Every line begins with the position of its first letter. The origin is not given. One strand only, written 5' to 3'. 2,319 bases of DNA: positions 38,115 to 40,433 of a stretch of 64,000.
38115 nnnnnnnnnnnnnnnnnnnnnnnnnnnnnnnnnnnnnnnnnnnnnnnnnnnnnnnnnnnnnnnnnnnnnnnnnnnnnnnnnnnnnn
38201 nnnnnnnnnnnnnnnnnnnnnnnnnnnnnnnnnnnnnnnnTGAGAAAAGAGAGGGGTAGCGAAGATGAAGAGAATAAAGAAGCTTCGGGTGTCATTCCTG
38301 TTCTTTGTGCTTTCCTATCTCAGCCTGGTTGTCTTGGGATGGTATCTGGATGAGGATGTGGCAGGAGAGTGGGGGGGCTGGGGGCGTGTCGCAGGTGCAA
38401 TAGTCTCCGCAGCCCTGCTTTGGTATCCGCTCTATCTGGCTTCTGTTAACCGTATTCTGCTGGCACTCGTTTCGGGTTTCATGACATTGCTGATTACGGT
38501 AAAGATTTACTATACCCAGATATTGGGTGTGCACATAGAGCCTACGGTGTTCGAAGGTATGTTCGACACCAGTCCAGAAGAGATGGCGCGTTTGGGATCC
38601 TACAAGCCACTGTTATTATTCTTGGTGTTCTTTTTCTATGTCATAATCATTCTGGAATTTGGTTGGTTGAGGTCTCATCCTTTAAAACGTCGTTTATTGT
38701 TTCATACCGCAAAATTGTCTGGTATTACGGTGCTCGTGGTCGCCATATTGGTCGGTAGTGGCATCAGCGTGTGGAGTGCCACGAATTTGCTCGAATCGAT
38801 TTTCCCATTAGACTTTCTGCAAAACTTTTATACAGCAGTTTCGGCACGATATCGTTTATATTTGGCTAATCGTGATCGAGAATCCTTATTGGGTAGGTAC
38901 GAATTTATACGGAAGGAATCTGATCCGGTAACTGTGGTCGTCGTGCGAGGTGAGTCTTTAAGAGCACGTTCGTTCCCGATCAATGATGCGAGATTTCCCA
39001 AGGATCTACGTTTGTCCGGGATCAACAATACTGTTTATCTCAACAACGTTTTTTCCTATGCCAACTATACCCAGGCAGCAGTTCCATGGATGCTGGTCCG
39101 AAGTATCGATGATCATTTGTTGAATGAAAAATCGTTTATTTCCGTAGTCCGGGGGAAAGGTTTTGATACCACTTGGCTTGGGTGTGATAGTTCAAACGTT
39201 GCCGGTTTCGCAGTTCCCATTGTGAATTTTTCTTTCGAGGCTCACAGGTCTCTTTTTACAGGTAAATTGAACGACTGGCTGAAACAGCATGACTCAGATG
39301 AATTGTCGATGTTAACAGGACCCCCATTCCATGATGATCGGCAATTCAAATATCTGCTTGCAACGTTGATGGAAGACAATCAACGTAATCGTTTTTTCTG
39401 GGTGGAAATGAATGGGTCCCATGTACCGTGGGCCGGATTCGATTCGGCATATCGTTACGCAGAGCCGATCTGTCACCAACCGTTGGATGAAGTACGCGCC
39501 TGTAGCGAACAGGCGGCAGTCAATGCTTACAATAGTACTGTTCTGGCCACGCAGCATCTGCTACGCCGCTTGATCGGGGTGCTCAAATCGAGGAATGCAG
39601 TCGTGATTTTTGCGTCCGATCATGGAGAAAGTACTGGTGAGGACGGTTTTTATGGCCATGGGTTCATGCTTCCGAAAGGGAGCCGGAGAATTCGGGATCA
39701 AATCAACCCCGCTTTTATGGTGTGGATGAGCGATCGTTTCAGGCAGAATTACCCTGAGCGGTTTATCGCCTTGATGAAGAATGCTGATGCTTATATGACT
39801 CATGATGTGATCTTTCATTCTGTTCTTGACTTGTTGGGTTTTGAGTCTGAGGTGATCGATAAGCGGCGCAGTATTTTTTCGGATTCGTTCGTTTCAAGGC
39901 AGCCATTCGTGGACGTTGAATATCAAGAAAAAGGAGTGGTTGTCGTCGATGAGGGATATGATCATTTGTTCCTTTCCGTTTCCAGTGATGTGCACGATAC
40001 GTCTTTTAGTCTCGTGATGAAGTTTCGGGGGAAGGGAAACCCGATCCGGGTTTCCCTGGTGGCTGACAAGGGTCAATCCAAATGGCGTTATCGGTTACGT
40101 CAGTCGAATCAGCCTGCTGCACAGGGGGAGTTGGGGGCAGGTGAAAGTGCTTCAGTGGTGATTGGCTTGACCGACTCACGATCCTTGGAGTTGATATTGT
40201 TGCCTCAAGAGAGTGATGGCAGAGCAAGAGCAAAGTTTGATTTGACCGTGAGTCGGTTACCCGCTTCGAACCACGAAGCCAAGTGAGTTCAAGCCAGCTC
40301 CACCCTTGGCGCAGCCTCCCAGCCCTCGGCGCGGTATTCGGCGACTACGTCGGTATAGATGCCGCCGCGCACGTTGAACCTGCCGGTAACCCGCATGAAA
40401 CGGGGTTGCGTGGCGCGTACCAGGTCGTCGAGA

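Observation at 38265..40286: Phosphoethanolamine-transferase-fold enzyme with a ~120-aa C-terminal extension inside the glycan cluster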

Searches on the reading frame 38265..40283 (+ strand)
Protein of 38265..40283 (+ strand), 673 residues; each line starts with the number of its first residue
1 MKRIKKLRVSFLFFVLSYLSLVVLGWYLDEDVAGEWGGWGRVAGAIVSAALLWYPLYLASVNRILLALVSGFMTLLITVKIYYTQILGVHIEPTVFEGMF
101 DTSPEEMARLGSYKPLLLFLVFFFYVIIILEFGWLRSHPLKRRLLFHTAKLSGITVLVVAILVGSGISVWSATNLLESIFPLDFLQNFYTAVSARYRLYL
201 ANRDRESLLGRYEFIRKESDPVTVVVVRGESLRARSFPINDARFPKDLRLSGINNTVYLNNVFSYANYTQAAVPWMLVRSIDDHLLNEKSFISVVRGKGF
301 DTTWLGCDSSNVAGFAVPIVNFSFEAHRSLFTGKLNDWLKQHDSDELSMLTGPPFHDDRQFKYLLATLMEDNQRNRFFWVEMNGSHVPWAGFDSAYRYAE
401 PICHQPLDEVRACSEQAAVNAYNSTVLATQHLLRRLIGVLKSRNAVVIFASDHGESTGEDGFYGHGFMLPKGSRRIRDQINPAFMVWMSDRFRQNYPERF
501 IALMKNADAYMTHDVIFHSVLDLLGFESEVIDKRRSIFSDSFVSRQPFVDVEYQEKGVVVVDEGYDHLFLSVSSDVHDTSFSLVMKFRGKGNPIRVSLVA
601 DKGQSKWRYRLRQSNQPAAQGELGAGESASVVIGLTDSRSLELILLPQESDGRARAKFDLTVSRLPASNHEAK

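Call 3: search_protein_families(library=pfam, proteins=[window:38265-40283:+], max_evalue=1)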
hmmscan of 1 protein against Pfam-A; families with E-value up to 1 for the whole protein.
window:38265-40283:+ (673 aa): 5 families
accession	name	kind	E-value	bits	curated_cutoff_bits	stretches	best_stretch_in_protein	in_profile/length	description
PF00884.28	Sulfatase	-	1.4e-22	80.8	25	1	223-525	2-300/301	Sulfatase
PF08019.17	EptA_B_N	-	4.3e-05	23.9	22.3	1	60-189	12-145/152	Phosphoethanolamine transferase EptA/EptB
PF11893.13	DUF3413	-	0.012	15.2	27.1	1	60-179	80-194/248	Domain of unknown function (DUF3413)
PF12750.12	Maff2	-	0.034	14.4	27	1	146-178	3-33/70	Maff2 family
PF02995.22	DUF229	-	0.21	10.7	25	1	442-513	327-392/496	Protein of unknown function (DUF229)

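Call 4: search_protein_families(library=ncbifam, proteins=[window:38265-40283:+], max_evalue=1)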
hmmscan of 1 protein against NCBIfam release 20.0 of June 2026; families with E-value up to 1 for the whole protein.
window:38265-40283:+ (673 aa): 21 families
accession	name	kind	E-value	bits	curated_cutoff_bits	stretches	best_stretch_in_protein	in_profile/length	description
NF028537.1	P_eth_NH2_trans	domain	7.5e-39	133.6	500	1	47-538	49-526/527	phosphoethanolamine--lipid A transferase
NF007160.0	PRK09598.1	equivalog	6.9e-34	117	561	1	49-538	59-518/523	phosphoethanolamine--lipid A transferase EptA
NF008619.0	PRK11598.1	equivalog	1.2e-22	80.2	660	2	368-534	367-535/546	phosphoethanolamine transferase EptA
NF033409.0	poly_MCR3_broad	equivalog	6.6e-21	74.5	1075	2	382-540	372-532/535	MCR-3-related phosphoethanolamine--lipid A transferase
NF033669.1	polymyxin_MCR8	exception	9.6e-19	67.7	1250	2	381-538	383-541/565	MCR-8 family phosphoethanolamine--lipid A transferase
NF033408.5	polymyxin_MCR3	exception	2.9e-18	65.8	1225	2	382-540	376-536/540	MCR-3 family phosphoethanolamine--lipid A transferase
NF007933.0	PRK10649.1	subfamily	3.8e-17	62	404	1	36-561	40-565/577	phosphoethanolamine transferase CptA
NF008593.0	PRK11560.1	equivalog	1.2e-15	56.8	493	1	379-528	393-540/563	kdo(2)-lipid A phosphoethanolamine 7''-transferase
NF033671.1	polymyxin_MCR7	exception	1.7e-15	56.6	1250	1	384-540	376-534/539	MCR-7 family phosphoethanolamine--lipid A transferase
NF033463.1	polymyxin_MCR5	exception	1.8e-15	56.6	1250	1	378-524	381-524/547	MCR-5 family phosphoethanolamine--lipid A transferase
NF033862.2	polymyxin_MCR10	exception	5.2e-15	55.1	1250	2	377-525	371-521/539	MCR-10 family phosphoethanolamine--lipid A transferase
NF047438.1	polymyxin_MCR12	exception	9.7e-15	53.9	1200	1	57-533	69-535/548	MCR-12 family phosphoethanolamine--lipid A transferase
NF053859.1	polymyxin_MCR13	exception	1.3e-14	53.9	1250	1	379-540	373-536/541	MCR-13 family phosphoethanolamine--lipid A transferase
NF033836.1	polymyxin_MCR9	exception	2.5e-14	52.8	1240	1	81-540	86-536/539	MCR-9 family phosphoethanolamine--lipid A transferase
NF033462.1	polymyxin_MCR4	exception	3.9e-14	52.3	1225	1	378-539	374-537/541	MCR-4 family phosphoethanolamine--lipid A transferase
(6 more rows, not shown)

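Call 9: find_homologous_proteins(query=window:38265-40283:+, max_evalue=0.00001)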
Query window:38265-40283:+ (673 aa): 49 proteins with E <= 0.00001 among 8000 candidates.
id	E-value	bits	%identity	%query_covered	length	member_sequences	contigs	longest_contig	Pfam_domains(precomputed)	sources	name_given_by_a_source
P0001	0.0e+0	1531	100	100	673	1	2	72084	PF00884.29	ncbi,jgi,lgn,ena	-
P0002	1.7e-194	666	50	93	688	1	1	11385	PF00884.29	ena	-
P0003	2.0e-192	659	48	96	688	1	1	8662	PF00884.29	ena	-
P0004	1.3e-190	653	51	84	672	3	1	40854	PF00884.29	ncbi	-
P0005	1.2e-181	624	52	85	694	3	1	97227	PF00884.29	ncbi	-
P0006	1.9e-179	616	44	95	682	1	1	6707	PF00884.29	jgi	-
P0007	8.9e-176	604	44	97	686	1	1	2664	PF00884.29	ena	-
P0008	5.9e-173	595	47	83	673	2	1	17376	PF00884.29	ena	-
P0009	3.3e-172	592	49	82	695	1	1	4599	PF00884.29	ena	-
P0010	3.8e-170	586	46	83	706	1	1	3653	PF08019.18,PF00884.29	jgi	jgi:glucan phosphoethanolaminetransferase (alkaline phosphatase superfamily)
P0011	2.0e-169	583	47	83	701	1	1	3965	PF00884.29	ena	-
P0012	2.2e-166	573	46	81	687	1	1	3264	PF00884.29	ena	-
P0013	2.0e-158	547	42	92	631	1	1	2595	PF00884.29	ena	-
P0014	5.8e-157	542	49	73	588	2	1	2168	PF00884.29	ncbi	-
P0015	1.0e-153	531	49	68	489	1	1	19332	PF00884.29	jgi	jgi:glucan phosphoethanolaminetransferase (alkaline phosphatase superfamily)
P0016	3.4e-25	107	25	68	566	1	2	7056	PF08019.18,PF00884.29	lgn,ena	-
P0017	9.7e-25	105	28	53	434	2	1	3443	PF08019.18,PF00884.29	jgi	-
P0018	1.6e-24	104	27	61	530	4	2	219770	PF08019.18,PF00884.29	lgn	-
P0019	6.1e-19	86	25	69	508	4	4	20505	PF08019.18,PF00884.29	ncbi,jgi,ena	-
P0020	1.4e-17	82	24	73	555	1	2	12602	PF08019.18,PF00884.29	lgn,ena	-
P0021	5.6e-17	79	25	48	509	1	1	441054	PF08019.18,PF00884.29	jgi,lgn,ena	-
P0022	6.1e-17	79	26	80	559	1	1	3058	PF08019.18,PF00884.29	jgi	-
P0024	1.1e-16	79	26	47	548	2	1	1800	PF08019.18,PF00884.29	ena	-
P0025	1.2e-16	78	27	48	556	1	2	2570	PF08019.18,PF00884.29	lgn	-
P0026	1.2e-16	78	26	47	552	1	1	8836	PF08019.18,PF00884.29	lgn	-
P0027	1.7e-16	78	33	25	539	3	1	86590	PF08019.18,PF00884.29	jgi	jgi:lipid A ethanolaminephosphotransferase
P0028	3.6e-16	77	27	49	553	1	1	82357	PF08019.18,PF00884.29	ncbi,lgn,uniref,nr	ncbi:phosphoethanolamine transferase [Jannaschia pohangensis]|uniref:Lipid A ethanolaminephosphotran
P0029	1.1e-15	75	24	79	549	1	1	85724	PF08019.18,PF00884.29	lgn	-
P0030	1.2e-15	75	26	50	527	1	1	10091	PF08019.18,PF00884.29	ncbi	ncbi:MAG TPA: phosphoethanolamine--lipid A transferase EptA [Thermoanaerobaculia bacterium]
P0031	2.4e-15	74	24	79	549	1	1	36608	PF08019.18,PF00884.29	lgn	-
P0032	3.4e-15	74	24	79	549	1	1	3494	PF08019.18,PF00884.29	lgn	-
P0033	5.1e-15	73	24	73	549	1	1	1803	PF08019.18,PF00884.29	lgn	-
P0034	1.2e-14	72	27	58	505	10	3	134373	PF08019.18,PF00884.29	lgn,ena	-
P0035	2.1e-14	71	26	75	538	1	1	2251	PF08019.18,PF00884.29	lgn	-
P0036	2.8e-14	71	23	68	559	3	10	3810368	PF08019.18,PF00884.29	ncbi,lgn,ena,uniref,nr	ncbi:phosphoethanolamine--lipid A transferase [Shinella sumterensis]|uniref:Phosphatidylethanolamine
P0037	3.0e-14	70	26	74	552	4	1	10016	PF08019.18,PF00884.29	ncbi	-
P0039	1.4e-13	68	22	68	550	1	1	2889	PF08019.18,PF00884.29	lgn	-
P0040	1.8e-12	65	33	24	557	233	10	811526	PF08019.18,PF00884.29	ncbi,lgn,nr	ncbi:TPA: kdo(2)-lipid A phosphoethanolamine 7''-transferase [Morganella morganii]|nr:kdo(2)-lipid A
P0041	5.1e-12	63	23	69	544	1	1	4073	PF08019.18,PF00884.29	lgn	-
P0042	4.7e-11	60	26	69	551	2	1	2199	PF08019.18,PF00884.29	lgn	-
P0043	1.6e-9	55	25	47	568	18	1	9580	PF08019.18,PF00884.29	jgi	-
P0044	3.7e-9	54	24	45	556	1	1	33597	PF08019.18,PF00884.29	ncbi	-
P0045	9.0e-9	52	27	45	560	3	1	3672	PF08019.18,PF00884.29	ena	-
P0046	4.7e-8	50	23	47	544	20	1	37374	PF08019.18,PF00884.29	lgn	-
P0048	2.9e-7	47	21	72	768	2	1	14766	PF01569.28,PF08019.18,PF00884.29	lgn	-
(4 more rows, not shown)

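Call 10: search_solved_structures(query=window:38265-40283:+, max_evalue=0.01, show_alignments=2)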
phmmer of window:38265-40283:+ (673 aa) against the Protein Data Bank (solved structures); distinct sequences matched with E-value up to 0.01: 17.
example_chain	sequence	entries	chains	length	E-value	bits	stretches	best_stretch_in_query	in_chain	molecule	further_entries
4kav_A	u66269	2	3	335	4.8e-14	54.8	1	369-528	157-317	YhbX/YhjW/YijP/YjdB family protein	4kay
5fgn_A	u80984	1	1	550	1.8e-13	52.9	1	369-528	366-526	lipooligosaccharide phosphoethanolamine transferase A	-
4tn0_A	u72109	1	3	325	1.2e-12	50.2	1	378-498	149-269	UPF0141 protein yjdB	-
9nww_B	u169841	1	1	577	3.2e-12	48.8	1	47-531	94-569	Probable phosphatidylethanolamine transferase Mcr-1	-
5zjv_A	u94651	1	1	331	1.1e-11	47.1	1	221-533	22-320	Probable phosphatidylethanolamine transferase Mcr-1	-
5ylc_A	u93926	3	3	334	1.1e-11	47.1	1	221-533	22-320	Probable phosphatidylethanolamine transferase Mcr-1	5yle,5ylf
6li5_A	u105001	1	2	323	1.1e-11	47.1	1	221-532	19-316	Probable phosphatidylethanolamine transferase Mcr-1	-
5grr_A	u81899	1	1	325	1.1e-11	47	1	221-532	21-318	Probable phosphatidylethanolamine transferase Mcr-1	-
5lrm_A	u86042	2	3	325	1.1e-11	47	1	221-532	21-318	phosphatidylethanolamine transferase Mcr-1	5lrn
6bne_A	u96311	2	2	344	1.2e-11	46.9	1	382-528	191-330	Phosphoethanolamine transferase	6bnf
6li4_A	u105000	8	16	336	1.2e-11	46.9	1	221-532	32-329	Probable phosphatidylethanolamine transferase Mcr-1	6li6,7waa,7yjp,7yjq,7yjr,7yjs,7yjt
5k4p_A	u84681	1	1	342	1.3e-11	46.8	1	221-532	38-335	Probable phosphatidylethanolamine transferase Mcr-1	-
5gov_B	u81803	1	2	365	1.5e-11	46.6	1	221-532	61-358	Probable phosphatidylethanolamine transferase Mcr-1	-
6a7w_A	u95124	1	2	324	2.6e-11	45.8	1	369-523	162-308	Putative integral membrane protein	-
5mx9_A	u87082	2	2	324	2.6e-11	45.8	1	369-523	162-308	Phosphatidylethanolamine transferase Mcr-2 | Putative integral membrane protein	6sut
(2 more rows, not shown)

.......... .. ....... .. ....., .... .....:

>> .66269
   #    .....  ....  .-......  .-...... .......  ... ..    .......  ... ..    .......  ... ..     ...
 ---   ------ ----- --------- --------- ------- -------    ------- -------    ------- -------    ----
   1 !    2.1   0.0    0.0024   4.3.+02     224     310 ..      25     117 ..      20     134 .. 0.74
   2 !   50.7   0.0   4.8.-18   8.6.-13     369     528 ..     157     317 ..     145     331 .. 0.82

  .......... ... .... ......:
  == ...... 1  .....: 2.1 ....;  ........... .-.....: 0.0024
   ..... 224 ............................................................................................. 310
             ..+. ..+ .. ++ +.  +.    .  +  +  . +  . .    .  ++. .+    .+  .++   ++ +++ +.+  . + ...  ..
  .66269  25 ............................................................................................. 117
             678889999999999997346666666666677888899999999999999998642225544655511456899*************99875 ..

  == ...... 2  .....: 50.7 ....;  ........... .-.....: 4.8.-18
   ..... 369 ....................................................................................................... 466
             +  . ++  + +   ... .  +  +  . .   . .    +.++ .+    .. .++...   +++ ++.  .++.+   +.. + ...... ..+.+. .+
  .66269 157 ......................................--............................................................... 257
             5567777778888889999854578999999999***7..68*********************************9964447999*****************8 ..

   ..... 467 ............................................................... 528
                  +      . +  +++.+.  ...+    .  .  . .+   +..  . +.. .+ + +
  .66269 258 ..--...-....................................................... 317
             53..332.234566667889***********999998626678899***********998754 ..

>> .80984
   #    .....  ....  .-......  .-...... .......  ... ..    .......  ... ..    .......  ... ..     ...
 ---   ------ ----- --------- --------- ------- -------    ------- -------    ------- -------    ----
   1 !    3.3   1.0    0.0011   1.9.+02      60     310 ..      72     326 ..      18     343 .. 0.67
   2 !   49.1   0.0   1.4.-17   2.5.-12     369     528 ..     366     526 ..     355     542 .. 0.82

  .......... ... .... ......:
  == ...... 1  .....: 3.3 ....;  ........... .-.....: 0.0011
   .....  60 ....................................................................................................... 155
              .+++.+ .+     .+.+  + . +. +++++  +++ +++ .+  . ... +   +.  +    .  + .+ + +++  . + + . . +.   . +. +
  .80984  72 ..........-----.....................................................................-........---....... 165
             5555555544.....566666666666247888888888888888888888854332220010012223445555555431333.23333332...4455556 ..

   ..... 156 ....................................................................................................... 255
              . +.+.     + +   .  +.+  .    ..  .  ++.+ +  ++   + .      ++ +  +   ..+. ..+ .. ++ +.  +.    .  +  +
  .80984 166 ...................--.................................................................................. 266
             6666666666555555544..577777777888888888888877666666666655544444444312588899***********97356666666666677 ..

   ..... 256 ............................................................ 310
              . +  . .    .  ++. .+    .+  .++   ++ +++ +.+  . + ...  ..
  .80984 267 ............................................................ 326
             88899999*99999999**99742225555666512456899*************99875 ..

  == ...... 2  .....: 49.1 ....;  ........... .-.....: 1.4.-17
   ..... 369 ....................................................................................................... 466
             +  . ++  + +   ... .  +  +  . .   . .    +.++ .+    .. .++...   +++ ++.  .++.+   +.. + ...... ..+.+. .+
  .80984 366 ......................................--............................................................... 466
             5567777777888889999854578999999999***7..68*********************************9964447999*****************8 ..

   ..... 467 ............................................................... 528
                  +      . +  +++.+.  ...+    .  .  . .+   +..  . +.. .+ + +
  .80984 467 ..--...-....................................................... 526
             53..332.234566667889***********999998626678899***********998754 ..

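Call 11: list_cluster_members(proteins=[P0001, P0004, P0005, P0008, P0014])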
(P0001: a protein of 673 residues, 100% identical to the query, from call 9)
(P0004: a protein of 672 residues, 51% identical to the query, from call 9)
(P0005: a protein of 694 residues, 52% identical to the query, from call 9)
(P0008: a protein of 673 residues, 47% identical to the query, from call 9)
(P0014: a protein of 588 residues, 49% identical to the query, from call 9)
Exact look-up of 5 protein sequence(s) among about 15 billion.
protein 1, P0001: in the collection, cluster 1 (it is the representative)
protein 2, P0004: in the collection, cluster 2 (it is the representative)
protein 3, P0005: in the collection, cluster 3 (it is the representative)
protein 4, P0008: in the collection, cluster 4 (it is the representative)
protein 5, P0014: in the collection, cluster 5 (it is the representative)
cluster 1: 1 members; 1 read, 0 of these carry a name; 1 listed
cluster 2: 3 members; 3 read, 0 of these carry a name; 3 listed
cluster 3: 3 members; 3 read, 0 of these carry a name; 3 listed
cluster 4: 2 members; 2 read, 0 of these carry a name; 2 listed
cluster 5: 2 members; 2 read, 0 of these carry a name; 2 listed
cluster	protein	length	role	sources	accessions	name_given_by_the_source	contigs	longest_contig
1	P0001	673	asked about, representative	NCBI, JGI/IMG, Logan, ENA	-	-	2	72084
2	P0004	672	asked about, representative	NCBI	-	-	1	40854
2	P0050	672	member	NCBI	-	-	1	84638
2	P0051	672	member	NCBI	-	-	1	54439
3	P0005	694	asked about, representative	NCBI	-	-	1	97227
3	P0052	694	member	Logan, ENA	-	-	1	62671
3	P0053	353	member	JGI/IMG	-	-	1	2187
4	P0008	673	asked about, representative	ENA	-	-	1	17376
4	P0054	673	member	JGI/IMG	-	-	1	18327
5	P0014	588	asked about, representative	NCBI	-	-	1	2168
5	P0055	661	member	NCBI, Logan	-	-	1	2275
